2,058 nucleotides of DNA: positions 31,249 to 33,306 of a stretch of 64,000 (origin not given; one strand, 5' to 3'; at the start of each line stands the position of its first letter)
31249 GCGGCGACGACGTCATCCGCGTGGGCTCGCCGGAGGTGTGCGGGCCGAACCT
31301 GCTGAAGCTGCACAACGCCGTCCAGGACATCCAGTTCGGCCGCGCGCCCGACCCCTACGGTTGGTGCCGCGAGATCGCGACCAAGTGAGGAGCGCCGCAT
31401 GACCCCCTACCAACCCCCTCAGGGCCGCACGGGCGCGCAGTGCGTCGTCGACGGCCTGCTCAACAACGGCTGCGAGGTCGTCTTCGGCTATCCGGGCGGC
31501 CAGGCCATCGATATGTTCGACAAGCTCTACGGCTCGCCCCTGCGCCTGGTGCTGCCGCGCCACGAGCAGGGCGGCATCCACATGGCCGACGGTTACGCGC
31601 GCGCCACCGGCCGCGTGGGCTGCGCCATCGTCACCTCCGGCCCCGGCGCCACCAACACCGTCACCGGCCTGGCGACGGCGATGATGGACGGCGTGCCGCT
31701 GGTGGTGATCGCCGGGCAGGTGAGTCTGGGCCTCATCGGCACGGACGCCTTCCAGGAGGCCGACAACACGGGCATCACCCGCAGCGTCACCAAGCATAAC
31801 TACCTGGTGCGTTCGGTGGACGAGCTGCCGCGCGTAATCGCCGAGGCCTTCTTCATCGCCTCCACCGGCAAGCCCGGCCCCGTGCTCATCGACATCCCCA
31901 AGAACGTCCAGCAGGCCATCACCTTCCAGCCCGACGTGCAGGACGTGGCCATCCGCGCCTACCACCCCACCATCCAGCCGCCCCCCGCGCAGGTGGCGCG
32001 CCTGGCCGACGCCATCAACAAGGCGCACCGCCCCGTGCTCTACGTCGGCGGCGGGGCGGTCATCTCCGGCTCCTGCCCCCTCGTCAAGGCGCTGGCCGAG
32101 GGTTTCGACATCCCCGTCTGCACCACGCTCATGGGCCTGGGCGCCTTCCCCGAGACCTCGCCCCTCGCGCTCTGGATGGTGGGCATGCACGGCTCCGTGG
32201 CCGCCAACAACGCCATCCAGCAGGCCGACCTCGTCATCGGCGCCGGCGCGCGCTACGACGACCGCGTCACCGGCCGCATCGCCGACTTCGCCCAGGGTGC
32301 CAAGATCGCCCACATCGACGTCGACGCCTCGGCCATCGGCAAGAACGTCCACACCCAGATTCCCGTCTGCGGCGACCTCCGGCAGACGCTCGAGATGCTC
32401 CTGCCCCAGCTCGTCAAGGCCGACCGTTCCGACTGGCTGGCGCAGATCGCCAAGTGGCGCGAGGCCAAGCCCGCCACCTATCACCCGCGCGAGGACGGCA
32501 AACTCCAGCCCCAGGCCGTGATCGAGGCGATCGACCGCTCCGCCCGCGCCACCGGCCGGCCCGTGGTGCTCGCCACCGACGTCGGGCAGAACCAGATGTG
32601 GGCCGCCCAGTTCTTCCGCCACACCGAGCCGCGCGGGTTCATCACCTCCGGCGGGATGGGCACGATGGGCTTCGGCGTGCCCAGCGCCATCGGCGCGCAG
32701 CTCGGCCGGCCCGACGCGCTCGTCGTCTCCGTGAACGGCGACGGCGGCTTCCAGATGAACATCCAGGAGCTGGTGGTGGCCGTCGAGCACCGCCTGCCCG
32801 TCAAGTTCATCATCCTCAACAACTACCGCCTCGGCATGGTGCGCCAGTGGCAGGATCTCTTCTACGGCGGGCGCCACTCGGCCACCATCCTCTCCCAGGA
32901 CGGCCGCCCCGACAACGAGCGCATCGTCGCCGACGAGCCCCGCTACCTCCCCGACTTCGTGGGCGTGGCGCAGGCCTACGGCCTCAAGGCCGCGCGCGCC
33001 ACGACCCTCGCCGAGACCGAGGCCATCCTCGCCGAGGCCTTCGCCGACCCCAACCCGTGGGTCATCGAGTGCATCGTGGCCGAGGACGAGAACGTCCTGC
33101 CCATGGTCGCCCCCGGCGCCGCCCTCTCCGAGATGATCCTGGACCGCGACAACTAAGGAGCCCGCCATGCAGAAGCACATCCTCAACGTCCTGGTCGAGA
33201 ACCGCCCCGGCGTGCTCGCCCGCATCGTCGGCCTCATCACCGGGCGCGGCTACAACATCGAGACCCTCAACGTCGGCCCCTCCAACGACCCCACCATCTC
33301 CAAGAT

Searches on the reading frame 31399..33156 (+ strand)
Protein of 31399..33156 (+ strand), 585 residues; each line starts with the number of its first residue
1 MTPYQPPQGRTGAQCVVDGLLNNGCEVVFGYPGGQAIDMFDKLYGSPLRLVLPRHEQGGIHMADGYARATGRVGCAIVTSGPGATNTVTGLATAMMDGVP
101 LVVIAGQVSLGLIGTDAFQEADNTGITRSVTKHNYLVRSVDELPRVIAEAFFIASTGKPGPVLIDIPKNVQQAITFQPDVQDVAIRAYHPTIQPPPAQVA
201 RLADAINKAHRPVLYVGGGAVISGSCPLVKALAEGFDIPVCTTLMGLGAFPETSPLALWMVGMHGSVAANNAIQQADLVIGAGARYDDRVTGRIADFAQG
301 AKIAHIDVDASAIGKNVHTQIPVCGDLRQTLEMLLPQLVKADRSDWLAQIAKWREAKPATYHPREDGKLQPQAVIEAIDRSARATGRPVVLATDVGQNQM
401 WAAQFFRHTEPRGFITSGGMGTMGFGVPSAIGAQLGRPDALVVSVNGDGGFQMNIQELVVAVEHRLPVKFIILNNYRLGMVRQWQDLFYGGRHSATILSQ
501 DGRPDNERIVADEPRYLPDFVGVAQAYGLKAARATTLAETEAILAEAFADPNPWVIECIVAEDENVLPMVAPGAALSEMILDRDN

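Call 80: search_protein_families(library=pfam, proteins=[window:31399-33156:+], max_evalue=0.00001)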
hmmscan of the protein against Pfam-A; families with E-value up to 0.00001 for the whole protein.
window:31399-33156:+ (585 aa): 3 families
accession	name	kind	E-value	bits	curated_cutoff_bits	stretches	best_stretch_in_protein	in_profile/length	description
PF02775.26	TPP_enzyme_C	-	7.3e-50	169.1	21.9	1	394-558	1-151/151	Thiamine pyrophosphate enzyme, C-terminal TPP binding domain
PF00205.28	TPP_enzyme_M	-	1e-44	152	30.4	1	199-334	1-137/137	Thiamine pyrophosphate enzyme, central domain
PF02776.23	TPP_enzyme_N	-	4.1e-38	130.2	26.8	1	11-125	2-118/119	Thiamine pyrophosphate enzyme, N-terminal TPP binding domain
